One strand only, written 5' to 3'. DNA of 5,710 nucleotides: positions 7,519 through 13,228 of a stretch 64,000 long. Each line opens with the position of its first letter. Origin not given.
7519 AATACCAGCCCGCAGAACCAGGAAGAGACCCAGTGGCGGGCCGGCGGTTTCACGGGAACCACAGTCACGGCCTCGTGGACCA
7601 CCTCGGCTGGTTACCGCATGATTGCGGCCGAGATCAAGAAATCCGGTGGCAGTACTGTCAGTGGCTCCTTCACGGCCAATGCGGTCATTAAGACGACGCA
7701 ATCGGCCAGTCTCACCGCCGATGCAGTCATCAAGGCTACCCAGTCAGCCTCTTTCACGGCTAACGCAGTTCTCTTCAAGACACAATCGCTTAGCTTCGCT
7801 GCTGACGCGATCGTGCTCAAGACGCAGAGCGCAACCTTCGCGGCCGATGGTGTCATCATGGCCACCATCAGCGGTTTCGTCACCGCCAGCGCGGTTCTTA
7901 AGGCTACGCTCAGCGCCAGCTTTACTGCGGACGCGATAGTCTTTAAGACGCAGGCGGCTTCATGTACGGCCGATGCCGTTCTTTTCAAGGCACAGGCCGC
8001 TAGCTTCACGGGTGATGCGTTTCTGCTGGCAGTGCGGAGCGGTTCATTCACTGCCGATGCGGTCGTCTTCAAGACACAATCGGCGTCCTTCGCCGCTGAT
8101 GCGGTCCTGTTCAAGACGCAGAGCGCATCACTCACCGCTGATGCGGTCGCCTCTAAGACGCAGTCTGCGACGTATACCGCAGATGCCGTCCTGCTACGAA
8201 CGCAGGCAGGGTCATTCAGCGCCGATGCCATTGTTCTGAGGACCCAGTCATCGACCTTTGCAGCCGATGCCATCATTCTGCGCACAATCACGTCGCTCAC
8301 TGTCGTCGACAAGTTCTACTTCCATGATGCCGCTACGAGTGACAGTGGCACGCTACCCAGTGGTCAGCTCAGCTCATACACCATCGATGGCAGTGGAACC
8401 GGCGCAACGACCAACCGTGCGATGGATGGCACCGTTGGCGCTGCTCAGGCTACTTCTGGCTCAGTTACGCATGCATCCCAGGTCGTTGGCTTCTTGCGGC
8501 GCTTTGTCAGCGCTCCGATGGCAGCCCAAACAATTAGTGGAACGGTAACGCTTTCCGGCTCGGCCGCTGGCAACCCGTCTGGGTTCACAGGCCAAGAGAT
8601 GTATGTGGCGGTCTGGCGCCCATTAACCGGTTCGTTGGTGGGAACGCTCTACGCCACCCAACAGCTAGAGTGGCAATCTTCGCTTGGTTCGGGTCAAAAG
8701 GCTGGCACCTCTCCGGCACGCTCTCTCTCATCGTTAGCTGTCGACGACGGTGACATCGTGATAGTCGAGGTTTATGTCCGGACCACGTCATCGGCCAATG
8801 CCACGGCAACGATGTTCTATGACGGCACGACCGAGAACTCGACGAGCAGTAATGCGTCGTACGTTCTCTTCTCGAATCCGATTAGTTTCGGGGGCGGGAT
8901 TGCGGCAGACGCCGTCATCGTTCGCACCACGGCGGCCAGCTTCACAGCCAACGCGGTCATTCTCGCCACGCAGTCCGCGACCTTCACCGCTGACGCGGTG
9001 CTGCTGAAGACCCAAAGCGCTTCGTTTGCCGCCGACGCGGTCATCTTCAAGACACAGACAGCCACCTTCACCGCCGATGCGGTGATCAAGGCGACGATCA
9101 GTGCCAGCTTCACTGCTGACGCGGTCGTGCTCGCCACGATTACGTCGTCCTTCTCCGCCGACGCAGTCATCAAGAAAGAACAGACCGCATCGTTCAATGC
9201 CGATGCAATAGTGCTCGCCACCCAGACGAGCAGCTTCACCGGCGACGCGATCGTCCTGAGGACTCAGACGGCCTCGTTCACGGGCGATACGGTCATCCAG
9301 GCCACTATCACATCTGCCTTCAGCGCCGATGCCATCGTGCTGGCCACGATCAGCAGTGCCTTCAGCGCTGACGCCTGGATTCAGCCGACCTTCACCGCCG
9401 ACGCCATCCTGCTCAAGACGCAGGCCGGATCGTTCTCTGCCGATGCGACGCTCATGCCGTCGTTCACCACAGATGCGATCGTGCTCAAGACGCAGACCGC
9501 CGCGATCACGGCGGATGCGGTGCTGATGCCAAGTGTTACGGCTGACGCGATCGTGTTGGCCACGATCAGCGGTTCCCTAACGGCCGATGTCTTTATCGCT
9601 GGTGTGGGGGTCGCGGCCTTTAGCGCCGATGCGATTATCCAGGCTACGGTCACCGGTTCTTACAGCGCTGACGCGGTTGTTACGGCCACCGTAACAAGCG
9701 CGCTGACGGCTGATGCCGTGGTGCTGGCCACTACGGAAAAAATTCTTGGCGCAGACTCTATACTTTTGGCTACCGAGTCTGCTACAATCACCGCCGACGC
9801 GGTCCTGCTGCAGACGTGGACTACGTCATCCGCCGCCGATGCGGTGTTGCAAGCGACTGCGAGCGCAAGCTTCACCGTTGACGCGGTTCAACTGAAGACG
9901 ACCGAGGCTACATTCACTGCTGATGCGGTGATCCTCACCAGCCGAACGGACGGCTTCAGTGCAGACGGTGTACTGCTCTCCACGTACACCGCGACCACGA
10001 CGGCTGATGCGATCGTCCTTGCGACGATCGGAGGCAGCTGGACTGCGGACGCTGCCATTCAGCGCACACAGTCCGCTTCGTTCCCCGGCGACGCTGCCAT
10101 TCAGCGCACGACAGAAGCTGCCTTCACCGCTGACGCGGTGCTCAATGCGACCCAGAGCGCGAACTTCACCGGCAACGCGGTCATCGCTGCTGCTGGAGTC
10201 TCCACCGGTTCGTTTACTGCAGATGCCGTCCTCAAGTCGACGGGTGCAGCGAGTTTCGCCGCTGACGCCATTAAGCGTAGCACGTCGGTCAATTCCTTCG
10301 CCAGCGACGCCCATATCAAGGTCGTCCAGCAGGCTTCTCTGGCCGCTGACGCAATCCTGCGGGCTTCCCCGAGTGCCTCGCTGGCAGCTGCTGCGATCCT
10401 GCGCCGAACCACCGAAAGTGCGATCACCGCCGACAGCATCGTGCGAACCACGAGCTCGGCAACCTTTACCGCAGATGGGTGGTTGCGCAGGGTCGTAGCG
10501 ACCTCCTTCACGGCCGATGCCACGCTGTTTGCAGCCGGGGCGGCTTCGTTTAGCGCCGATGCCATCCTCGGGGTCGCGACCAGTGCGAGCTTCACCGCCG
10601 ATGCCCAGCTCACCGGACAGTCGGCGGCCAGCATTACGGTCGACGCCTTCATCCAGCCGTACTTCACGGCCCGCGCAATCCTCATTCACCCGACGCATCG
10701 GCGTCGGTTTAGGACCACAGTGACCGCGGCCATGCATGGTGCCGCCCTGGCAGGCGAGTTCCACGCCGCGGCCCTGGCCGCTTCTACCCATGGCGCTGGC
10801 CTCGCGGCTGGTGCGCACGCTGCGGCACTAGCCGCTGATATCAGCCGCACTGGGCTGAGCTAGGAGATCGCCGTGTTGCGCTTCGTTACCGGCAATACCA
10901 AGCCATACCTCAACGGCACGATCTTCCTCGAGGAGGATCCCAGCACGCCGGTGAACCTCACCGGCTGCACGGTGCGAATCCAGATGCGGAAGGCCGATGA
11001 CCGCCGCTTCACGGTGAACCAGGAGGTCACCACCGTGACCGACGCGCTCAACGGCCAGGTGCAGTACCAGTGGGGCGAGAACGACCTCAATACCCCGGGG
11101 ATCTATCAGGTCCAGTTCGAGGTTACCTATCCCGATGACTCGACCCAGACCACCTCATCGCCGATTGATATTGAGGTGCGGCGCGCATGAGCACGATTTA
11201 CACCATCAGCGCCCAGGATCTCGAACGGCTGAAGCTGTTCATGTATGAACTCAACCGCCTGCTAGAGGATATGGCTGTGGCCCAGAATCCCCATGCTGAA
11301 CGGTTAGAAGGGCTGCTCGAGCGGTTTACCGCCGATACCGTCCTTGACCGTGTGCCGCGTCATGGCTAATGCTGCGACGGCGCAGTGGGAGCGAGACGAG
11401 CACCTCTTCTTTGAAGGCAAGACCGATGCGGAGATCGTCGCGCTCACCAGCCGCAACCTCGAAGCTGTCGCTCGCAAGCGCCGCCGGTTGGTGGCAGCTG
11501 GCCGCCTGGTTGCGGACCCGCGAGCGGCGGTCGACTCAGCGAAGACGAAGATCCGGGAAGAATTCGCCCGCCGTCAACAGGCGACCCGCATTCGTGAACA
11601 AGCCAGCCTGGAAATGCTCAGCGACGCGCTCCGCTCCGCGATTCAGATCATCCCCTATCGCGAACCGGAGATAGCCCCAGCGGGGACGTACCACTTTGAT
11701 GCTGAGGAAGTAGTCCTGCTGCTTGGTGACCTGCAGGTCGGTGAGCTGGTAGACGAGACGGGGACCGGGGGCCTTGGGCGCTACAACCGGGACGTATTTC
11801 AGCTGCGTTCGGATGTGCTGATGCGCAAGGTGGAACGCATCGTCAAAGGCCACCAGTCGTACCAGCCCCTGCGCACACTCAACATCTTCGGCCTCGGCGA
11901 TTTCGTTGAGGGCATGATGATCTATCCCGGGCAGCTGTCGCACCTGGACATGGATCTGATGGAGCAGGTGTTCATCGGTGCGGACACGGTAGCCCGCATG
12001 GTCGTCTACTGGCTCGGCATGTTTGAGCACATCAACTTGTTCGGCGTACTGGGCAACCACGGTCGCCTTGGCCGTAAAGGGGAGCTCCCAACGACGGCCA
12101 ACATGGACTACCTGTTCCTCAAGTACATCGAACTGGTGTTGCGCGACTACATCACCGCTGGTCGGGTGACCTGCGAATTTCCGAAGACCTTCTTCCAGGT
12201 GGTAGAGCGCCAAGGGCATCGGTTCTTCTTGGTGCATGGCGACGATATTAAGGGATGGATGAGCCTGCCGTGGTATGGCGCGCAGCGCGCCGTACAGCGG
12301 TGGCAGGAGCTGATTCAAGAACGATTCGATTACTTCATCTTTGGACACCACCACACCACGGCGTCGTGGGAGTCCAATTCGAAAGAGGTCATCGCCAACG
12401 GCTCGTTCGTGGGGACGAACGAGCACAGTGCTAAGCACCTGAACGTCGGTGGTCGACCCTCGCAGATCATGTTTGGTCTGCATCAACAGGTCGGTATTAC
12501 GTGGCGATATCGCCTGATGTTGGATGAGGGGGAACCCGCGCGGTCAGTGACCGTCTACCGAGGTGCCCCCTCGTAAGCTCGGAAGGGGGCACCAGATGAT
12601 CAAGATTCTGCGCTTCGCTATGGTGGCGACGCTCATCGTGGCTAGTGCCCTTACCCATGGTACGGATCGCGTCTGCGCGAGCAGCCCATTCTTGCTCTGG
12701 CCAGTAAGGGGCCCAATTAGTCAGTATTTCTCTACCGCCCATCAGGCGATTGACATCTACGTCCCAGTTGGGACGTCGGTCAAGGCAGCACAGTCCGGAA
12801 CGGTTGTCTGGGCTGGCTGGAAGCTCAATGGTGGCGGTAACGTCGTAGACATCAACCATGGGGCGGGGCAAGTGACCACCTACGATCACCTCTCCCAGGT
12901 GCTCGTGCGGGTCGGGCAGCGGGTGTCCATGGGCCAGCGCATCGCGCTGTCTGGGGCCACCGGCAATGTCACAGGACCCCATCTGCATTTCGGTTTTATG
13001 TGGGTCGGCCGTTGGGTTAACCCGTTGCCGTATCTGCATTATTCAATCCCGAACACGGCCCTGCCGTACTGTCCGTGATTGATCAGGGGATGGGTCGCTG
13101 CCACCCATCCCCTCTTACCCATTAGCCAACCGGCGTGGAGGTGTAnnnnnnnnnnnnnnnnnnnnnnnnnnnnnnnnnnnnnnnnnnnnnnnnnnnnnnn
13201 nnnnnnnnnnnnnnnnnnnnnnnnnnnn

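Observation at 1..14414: Sugar-modification gene cluster embedded in the virion module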

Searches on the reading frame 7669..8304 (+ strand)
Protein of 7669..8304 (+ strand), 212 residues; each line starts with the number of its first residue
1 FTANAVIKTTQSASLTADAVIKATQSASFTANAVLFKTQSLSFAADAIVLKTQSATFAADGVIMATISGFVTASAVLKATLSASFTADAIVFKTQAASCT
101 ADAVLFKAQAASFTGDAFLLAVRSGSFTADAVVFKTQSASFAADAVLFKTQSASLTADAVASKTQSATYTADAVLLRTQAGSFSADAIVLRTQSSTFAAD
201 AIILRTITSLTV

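Call 80: predict_structure(alignment_id=A6)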
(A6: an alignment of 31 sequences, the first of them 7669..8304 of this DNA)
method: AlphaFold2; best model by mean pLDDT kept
length: 212 residues; sequences in the alignment: 31
mean_pLDDT: 73.4   pTM: 0.58
mean pLDDT of the five models: 73.4, 71.3, 59.6, 58.8, 50.1
residues with pLDDT >= 90: 0; 70-90: 170; 50-70: 40; < 50: 2
segments of 3 or more residues with pLDDT < 50: none
pLDDT, mean of each block of 10 residues (from residue 1): 73 74 76 77 74 73 75 73 72 74 74 75 75 75 75 73 75 73 74 73 66 47
secondary structure, 60 per line:
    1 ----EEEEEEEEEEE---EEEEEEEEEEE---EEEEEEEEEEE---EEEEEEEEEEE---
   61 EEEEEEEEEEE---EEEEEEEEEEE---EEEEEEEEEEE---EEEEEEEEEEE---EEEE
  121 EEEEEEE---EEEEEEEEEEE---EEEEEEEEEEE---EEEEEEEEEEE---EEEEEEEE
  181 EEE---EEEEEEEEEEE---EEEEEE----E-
elements in order: E5-15 E19-29 E33-43 E47-57 E61-71 E75-85 E89-99 E103-113 E117-127 E131-141 E145-155 E159-169 E173-183 E187-197 E201-206

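Call 82: fold_search(model_id=the predicted structure, library=pdb)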
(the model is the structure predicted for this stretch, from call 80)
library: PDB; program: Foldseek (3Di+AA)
matches with E <= 10: 225; with E <= 0.001: 0
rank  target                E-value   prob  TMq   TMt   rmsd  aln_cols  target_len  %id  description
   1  6n2b_B                2.0e-02  0.12  0.18  0.13  13.0       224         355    8  The Crystal Structure of Caldicellulosiruptor kristjanssonii Tapirin C-terminal domain (released 2018-12-19)
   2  2iu8_A                6.2e-02  0.05  0.13  0.11  12.8       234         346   10  Chlamydia trachomatis LpxD with 25mM UDPGlcNAc (Complex I) (released 2007-02-20)
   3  4ihh_A                7.5e-02  0.06  0.14  0.12  12.2       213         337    8  Chasing Acyl Carrier Protein Through a Catalytic Cycle of Lipid A Production (released 2013-11-13)
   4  4e79_C                9.7e-02  0.06  0.16  0.13  12.8       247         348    7  Structure of LpxD from Acinetobacter baumannii at 2.66A resolution (P4322 form) (released 2013-01-16)
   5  4e79_A                1.0e-01  0.06  0.14  0.12  11.8       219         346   10  Structure of LpxD from Acinetobacter baumannii at 2.66A resolution (P4322 form) (released 2013-01-16)
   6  7kr9                  1.2e-01  0.08  0.17  0.12  11.4       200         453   10  Bifunctional enzyme GlmU bound to Zn(II) (released 2021-12-01)
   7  3eh0_A                1.2e-01  0.04  0.13  0.10  13.3       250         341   10  Crystal Structure of LpxD from Escherichia coli (released 2009-08-18)
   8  1g97                  1.3e-01  0.06  0.14  0.10  12.0       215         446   11  S.PNEUMONIAE GLMU COMPLEXED WITH UDP-N-ACETYLGLUCOSAMINE AND MG2+ (released 2001-05-22)
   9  4ihh_E                1.4e-01  0.08  0.17  0.14  11.3       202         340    6  Chasing Acyl Carrier Protein Through a Catalytic Cycle of Lipid A Production (released 2013-11-13)
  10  6p83_C                1.4e-01  0.06  0.16  0.13  12.6       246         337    8  E.coli LpxD in complex with compound 1o (released 2019-08-28)
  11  9mh4                  1.4e-01  0.06  0.14  0.10  12.3       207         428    9  Crystal Structure of Bifunctional protein GlmU from Klebsiella aerogenes (released 2024-12-18)
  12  9dr4                  1.5e-01  0.06  0.15  0.11  12.0       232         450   11  Crystal structure of bifunctional GlmU from Staphylococcus aureus NCTC 8325 complexed with UTP, CoA and Glc 1-P (released 2025-05-14)
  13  6z7p_A                1.7e-01  0.60  0.49  0.14   7.7       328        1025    9  Composite model of the Caulobacter crescentus S-layer bound to the O-antigen of lipopolysaccharide (released 2020-07-15)
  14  4e79_B                1.7e-01  0.03  0.12  0.11  13.4       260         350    6  Structure of LpxD from Acinetobacter baumannii at 2.66A resolution (P4322 form) (released 2013-01-16)
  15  4wa0                  2.1e-01  0.04  0.16  0.13  12.7       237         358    9  The structure of a possible adhesin C-terminal domain from Caldicellulosiruptor kronotskyensis (released 2015-03-04)
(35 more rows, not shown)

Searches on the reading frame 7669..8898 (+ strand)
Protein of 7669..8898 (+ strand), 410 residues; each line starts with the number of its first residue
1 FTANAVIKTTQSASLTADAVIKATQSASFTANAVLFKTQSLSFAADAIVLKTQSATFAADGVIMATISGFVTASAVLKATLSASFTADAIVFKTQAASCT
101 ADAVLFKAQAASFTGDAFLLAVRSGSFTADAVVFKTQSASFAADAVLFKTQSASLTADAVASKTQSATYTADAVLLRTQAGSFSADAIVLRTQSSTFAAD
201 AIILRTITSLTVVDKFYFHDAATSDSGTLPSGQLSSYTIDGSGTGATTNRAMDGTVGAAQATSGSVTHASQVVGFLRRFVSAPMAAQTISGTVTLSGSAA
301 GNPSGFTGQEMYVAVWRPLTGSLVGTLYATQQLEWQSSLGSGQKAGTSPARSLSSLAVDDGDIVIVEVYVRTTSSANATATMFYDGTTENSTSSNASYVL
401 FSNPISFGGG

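Call 70: find_homologous_proteins(query=window:7669-8898:+, max_evalue=0.00001)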
Query window:7669-8898:+ (410 aa): 107 proteins with E <= 0.00001 among 8000 candidates.
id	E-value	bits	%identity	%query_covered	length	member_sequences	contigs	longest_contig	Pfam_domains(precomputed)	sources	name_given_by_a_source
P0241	5.4e-78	281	46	50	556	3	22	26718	-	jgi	jgi:hypothetical protein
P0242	3.5e-67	245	46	52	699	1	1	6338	-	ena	-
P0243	1.6e-55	207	45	54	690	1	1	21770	-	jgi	jgi:hypothetical protein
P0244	3.9e-52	196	46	44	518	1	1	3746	-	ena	-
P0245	2.5e-49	187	40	50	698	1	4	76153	-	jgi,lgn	jgi:hypothetical protein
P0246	1.7e-48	184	47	50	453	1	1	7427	-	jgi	jgi:hypothetical protein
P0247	1.0e-47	181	46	59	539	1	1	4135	-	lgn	-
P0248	1.5e-46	178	44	50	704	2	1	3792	-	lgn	-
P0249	8.6e-44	168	44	50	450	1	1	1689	-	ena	-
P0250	7.5e-43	165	45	50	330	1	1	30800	-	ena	-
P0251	1.6e-41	161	43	50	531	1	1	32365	PF13385.14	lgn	-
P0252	4.1e-41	160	42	51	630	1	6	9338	-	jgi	jgi:hypothetical protein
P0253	3.3e-39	153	44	43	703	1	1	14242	-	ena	-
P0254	3.9e-38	150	37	50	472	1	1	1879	-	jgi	jgi:hypothetical protein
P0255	6.4e-37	146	38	51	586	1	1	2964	-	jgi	-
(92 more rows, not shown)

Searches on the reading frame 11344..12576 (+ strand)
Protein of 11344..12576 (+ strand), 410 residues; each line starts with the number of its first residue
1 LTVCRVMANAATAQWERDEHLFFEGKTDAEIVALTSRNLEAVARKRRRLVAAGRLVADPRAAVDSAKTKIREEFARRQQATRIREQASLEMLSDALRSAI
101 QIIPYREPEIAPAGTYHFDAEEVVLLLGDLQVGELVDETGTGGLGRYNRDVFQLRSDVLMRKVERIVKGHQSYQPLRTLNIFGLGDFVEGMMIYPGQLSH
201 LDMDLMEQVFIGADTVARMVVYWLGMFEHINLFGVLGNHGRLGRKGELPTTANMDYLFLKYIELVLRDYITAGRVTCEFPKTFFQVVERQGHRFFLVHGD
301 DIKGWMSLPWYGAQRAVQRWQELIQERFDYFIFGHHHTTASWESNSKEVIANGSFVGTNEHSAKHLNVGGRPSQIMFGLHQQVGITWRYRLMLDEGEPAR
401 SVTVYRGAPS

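Call 4: search_protein_families(library=pfam, proteins=[window:11344-12576:+], max_evalue=0.01)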
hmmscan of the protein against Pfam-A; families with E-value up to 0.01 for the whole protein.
window:11344-12576:+ (410 aa): 1 family
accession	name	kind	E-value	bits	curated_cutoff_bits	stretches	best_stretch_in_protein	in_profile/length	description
PF12850.12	Metallophos_2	-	0.0003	21.3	27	1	284-360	74-140/154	Calcineurin-like phosphoesterase superfamily domain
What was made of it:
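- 11187..13078 (+): Three genes probably unrelated to sugar chemistry: a 60-aa ORF, a 410-aa metallophosphoesterase ('exonuclease' phrog_284) and a 171-aa M23 peptidase with an N-terminal hydrophobic segment (signal or anchor). PF12850 is weak (call 4).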

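Call 7: search_protein_families(library=phrogs, proteins=[window:11344-12576:+], max_evalue=0.001)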
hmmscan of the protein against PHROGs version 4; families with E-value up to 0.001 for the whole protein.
window:11344-12576:+ (410 aa): 1 family
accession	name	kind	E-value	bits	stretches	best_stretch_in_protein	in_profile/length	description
phrog_284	-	DNA, RNA and nucleotide metabolism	1.9e-46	159.8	1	66-386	72-387/398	exonuclease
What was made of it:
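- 11187..13078 (+): phrog_284 scores 1.9e-46 (call 7).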

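Call 35: search_protein_families(library=ncbifam, proteins=[window:11344-12576:+], max_evalue=0.01)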
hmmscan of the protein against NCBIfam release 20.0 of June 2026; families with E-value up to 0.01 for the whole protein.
window:11344-12576:+ (410 aa): 0 families

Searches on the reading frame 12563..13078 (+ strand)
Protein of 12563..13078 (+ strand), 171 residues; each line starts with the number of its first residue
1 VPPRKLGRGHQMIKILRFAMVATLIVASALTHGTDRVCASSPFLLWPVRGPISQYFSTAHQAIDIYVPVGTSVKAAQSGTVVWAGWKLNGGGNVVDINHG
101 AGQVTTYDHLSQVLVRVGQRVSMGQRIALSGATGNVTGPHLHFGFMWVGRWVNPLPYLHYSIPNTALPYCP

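Call 8: search_protein_families(library=phrogs, proteins=[window:12563-13078:+], max_evalue=0.001)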
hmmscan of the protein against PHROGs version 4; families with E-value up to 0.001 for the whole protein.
window:12563-13078:+ (171 aa): 27 families (the best 25 are shown)
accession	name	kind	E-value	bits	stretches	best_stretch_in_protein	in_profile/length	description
phrog_7767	-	other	4e-26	92.9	1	58-160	19-121/194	metallo-endopeptidase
phrog_10030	-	tail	6.9e-23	81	1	47-151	1898-2011/2105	tail length tape measure protein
phrog_6700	-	lysis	2.9e-22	78.5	1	53-155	2619-2721/2898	endolysin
phrog_14988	-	other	2e-18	68.1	1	56-154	29-135/272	peptidase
phrog_28672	-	other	2e-18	67.2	1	57-145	285-373/397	metallo-endopeptidase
phrog_16615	-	other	2.6e-18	67.1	1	47-158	401-517/529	peptidase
phrog_28394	-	unknown function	9.3e-18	65.4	1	46-158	186-300/303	-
phrog_4070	-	tail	1.8e-17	63.8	1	58-158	623-727/989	tail length tape measure protein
phrog_37190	-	other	1.9e-17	64.5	1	46-158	132-238/244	peptidase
phrog_1067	-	head and packaging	2.3e-17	63.8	1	58-154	760-859/991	minor head protein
phrog_167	-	tail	1.9e-14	53.4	1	55-141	1212-1291/1555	tail length tape measure protein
phrog_880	-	lysis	6.6e-14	53.1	1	58-159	27-137/435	endolysin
phrog_21656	-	other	9.9e-14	51.3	1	59-158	636-743/1022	peptidase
phrog_36429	-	unknown function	1.1e-13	50.8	1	58-159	128-234/1159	-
phrog_8537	-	unknown function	1.4e-13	51.9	1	59-158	15-118/384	-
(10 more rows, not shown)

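Call 34: search_protein_families(library=pfam, proteins=[window:12563-13078:+], max_evalue=0.01)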
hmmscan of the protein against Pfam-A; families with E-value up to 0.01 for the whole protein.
window:12563-13078:+ (171 aa): 1 family
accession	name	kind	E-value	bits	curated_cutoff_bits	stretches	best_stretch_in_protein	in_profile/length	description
PF01551.29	Peptidase_M23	-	1.9e-30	105.4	28.7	1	59-154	2-96/96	Peptidase family M23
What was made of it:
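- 11187..13078 (+): PF01551 scores 1.9e-30 (call 34).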
